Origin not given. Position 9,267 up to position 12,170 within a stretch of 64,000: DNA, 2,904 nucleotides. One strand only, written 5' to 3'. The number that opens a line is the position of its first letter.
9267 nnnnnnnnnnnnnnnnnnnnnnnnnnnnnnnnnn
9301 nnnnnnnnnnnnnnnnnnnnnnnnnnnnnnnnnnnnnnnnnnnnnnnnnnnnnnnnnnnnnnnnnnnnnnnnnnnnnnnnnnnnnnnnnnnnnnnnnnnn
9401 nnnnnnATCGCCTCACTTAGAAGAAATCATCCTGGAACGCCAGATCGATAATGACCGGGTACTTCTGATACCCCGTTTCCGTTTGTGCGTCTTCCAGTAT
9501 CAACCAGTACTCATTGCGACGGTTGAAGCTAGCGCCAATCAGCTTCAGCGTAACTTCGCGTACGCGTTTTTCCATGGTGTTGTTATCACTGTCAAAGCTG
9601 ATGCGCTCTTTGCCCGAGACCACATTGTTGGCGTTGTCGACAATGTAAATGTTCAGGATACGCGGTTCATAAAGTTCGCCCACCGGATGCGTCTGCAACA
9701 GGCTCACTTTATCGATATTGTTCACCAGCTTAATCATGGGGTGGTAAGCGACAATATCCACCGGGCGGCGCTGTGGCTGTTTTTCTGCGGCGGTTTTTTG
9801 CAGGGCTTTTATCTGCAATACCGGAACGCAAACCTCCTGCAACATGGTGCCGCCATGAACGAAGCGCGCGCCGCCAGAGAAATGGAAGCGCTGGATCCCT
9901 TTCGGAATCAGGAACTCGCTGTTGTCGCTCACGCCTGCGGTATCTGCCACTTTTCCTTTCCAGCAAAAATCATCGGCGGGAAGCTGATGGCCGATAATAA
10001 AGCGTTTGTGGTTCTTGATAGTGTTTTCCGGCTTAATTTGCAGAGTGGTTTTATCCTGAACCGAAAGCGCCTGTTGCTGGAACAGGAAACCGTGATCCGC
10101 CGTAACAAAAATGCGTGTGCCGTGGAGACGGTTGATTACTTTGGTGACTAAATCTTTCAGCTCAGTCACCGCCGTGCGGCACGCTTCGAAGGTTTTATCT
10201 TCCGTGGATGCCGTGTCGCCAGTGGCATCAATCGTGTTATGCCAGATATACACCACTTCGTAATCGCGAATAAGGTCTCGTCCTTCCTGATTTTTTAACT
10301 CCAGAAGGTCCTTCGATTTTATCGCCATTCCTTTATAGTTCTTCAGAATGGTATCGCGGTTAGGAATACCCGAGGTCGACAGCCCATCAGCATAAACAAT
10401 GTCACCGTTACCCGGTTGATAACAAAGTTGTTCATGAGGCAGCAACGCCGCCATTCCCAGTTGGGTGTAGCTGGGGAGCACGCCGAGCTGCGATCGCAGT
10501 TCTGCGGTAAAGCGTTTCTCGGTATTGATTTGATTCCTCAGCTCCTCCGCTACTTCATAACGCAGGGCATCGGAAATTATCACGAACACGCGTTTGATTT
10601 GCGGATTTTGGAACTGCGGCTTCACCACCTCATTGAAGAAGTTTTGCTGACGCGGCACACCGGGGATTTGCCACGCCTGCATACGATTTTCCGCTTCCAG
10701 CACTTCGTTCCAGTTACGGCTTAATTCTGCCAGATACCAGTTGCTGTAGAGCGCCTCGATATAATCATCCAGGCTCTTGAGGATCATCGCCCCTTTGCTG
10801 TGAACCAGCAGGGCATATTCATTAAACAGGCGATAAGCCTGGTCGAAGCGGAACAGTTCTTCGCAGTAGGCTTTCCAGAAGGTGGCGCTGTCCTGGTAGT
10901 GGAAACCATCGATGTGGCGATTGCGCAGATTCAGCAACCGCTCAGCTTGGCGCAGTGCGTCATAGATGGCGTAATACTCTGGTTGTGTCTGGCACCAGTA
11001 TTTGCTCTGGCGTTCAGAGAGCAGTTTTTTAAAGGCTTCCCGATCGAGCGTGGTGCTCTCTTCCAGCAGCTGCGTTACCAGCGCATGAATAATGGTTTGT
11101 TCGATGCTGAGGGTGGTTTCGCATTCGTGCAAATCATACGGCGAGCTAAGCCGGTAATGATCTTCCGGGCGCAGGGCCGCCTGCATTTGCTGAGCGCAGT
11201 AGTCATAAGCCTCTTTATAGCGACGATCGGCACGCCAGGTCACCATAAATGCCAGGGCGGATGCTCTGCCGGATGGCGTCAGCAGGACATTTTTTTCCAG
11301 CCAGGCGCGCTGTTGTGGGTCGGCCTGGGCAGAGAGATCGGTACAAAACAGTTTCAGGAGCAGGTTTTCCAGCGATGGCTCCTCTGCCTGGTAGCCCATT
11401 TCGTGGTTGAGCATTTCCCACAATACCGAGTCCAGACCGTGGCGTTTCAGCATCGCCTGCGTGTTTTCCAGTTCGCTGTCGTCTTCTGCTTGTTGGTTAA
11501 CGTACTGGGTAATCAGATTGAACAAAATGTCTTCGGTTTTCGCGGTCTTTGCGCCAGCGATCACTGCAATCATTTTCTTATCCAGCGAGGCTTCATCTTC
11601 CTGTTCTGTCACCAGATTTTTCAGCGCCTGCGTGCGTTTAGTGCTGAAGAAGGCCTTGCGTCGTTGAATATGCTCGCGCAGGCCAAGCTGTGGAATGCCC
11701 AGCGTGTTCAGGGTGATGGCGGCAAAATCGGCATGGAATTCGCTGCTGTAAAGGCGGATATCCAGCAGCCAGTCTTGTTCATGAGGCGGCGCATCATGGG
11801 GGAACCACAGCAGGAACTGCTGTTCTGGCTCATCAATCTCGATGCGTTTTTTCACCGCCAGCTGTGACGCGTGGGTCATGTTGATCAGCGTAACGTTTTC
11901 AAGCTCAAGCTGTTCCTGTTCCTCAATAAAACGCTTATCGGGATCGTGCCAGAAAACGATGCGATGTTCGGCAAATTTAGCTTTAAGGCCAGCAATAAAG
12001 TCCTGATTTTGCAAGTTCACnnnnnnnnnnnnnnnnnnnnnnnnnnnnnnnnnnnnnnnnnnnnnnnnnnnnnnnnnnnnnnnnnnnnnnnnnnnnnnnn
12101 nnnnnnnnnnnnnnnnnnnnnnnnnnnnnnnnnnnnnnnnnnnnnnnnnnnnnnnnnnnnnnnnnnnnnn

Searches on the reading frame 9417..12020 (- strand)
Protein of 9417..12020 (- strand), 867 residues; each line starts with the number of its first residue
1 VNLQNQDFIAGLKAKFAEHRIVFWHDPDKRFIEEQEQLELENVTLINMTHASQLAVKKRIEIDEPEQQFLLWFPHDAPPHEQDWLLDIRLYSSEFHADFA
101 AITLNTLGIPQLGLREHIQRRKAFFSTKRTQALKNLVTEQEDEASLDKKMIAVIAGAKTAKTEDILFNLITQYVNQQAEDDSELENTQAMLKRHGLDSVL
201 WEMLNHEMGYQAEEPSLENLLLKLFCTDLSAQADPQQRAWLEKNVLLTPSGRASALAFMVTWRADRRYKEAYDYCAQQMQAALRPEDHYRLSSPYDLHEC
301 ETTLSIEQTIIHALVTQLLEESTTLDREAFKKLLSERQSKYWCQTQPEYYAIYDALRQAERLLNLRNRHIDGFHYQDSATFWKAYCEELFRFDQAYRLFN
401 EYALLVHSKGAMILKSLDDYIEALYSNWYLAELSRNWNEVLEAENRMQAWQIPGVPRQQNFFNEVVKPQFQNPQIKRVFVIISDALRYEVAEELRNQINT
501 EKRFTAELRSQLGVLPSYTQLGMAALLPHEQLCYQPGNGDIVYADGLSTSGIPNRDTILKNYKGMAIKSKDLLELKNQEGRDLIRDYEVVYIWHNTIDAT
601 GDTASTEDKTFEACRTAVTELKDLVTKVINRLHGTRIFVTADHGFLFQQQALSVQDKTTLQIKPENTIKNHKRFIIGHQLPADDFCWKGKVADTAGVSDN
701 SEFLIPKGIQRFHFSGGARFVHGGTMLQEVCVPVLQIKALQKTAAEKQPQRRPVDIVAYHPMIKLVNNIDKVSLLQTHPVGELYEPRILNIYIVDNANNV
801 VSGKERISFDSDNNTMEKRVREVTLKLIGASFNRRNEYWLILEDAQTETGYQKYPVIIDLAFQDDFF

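Call 6: search_protein_families(library=pfam, proteins=[window:9417-12020:-], max_evalue=0.01)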
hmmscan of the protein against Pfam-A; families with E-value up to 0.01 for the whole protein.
window:9417-12020:- (867 aa): 1 family
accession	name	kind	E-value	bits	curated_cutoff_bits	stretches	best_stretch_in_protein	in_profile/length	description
PF08665.17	PglZ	-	8.3e-74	247.9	25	1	476-651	1-178/179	PglZ domain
